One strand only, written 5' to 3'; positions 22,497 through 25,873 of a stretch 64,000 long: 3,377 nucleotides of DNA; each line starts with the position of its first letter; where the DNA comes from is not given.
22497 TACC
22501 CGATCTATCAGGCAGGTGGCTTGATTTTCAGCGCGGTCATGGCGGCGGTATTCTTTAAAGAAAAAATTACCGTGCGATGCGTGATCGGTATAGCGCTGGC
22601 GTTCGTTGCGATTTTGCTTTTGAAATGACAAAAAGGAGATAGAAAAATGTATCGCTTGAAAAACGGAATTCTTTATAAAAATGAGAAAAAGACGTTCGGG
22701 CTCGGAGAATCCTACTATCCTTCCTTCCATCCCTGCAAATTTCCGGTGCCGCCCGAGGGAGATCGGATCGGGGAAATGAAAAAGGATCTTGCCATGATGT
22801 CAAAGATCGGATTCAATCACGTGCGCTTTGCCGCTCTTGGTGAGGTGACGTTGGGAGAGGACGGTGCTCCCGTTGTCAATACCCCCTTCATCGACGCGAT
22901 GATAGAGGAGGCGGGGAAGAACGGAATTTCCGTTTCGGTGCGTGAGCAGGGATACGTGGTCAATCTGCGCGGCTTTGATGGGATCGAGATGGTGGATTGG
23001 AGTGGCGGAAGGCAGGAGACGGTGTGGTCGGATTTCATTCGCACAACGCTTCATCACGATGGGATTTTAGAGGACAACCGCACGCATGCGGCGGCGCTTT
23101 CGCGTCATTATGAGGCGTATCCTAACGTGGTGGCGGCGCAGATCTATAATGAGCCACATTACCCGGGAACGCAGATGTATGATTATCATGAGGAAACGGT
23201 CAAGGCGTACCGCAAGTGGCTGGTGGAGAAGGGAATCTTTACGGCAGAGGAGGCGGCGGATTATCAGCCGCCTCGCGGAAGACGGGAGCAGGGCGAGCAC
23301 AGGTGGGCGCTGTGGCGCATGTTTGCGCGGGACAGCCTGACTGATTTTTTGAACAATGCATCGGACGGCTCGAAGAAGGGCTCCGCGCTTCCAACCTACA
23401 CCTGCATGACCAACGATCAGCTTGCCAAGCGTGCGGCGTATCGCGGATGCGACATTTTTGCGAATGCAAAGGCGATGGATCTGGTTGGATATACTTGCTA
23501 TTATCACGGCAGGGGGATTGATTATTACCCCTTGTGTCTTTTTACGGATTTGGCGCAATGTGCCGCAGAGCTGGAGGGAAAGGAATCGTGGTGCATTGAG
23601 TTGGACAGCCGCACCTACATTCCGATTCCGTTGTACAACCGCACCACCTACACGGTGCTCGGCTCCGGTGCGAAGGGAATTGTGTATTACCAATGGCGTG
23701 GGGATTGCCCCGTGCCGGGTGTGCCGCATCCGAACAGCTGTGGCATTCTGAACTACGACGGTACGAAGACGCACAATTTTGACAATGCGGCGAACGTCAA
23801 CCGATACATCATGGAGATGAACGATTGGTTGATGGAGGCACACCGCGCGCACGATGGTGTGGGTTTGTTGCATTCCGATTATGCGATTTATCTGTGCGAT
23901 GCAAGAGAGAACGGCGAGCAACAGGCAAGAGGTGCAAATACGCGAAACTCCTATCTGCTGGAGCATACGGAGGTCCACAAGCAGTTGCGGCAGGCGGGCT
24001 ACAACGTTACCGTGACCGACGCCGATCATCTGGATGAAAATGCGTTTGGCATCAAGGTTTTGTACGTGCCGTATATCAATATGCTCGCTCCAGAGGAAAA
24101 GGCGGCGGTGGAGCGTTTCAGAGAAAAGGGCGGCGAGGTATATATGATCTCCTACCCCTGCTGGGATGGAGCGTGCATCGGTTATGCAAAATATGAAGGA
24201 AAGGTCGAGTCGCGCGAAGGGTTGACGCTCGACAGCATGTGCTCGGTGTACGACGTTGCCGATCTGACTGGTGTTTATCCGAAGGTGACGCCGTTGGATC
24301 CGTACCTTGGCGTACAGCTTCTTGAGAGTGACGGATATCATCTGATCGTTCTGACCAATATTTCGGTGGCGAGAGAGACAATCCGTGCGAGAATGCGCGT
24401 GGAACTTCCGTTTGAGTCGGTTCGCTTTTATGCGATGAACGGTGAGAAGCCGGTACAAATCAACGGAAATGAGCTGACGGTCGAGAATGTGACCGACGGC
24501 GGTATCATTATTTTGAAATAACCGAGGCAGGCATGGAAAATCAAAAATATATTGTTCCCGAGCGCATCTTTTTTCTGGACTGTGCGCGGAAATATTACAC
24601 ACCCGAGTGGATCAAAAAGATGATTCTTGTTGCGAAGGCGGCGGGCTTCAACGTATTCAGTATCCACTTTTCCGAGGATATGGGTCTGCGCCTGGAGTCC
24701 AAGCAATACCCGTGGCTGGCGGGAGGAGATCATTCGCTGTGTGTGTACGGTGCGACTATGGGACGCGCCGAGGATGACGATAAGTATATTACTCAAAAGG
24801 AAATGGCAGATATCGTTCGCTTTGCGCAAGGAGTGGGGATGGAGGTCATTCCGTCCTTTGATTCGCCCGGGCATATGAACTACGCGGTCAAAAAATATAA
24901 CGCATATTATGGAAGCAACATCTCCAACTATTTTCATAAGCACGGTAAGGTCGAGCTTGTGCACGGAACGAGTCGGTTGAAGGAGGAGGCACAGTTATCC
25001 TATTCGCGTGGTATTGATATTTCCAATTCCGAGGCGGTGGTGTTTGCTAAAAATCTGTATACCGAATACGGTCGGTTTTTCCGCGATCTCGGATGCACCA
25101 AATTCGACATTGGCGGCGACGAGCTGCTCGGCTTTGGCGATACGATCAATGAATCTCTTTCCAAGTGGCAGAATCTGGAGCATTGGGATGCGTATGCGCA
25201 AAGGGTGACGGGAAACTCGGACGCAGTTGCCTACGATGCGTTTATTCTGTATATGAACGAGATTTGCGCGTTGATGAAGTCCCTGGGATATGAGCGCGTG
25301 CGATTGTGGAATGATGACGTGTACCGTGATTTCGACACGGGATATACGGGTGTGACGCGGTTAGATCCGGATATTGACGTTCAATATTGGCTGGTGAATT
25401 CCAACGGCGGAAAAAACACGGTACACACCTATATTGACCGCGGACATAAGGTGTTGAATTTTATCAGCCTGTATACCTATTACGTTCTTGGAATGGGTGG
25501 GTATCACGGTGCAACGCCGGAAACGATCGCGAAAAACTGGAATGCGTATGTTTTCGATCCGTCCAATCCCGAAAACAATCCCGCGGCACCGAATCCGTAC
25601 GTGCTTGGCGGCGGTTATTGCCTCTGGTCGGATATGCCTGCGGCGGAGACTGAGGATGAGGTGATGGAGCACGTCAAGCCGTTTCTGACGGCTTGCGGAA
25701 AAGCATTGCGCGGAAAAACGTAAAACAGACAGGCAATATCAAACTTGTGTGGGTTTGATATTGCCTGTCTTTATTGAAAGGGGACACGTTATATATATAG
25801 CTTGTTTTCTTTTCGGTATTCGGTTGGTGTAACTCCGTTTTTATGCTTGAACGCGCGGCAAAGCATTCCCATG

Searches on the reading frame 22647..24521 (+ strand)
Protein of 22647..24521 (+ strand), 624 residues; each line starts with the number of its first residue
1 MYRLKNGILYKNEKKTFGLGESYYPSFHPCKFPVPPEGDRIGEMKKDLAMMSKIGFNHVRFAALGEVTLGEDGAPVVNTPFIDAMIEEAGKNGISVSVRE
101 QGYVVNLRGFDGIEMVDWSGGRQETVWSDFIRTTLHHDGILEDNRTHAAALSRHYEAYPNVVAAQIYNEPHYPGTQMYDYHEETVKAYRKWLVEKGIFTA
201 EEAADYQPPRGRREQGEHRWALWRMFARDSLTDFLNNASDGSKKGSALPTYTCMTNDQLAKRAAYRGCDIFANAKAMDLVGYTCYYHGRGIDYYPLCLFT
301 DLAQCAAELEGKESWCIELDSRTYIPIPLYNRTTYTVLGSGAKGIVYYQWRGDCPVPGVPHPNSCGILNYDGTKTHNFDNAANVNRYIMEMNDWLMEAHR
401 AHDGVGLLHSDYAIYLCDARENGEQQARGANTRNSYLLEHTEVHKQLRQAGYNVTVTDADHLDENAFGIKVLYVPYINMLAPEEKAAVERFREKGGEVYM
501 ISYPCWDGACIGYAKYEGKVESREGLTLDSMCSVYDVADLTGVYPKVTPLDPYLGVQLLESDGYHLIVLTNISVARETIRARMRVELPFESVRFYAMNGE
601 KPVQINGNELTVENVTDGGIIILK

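Call 11: search_protein_families(library=pfam, proteins=[window:22647-24521:+], max_evalue=0.001)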
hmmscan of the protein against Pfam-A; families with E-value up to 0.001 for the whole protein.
window:22647-24521:+ (624 aa): 1 family
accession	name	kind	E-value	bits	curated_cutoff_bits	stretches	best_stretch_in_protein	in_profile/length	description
PF02449.21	Glyco_hydro_42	-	2.4e-10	40.7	21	0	44-195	12-161/376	Beta-galactosidase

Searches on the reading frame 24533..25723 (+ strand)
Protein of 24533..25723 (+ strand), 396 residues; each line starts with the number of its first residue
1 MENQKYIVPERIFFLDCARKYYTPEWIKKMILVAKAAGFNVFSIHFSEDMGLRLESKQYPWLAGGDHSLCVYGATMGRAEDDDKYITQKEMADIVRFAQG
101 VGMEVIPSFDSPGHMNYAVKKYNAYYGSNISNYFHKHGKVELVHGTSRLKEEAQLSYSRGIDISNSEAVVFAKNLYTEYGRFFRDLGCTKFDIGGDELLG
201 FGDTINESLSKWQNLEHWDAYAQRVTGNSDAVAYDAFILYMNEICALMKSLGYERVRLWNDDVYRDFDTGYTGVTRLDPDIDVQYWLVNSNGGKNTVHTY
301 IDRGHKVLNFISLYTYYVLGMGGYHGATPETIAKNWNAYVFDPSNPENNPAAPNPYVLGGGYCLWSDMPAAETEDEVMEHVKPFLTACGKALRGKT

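Call 11: search_protein_families(library=pfam, proteins=[window:24533-25723:+], max_evalue=0.001)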
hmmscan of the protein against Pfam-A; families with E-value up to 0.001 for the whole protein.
window:24533-25723:+ (396 aa): 1 family
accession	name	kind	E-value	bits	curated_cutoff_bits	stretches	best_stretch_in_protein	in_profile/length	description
PF00728.28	Glyco_hydro_20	-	4.1e-31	109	22.3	1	11-371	4-325/348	Glycosyl hydrolase family 20, catalytic domain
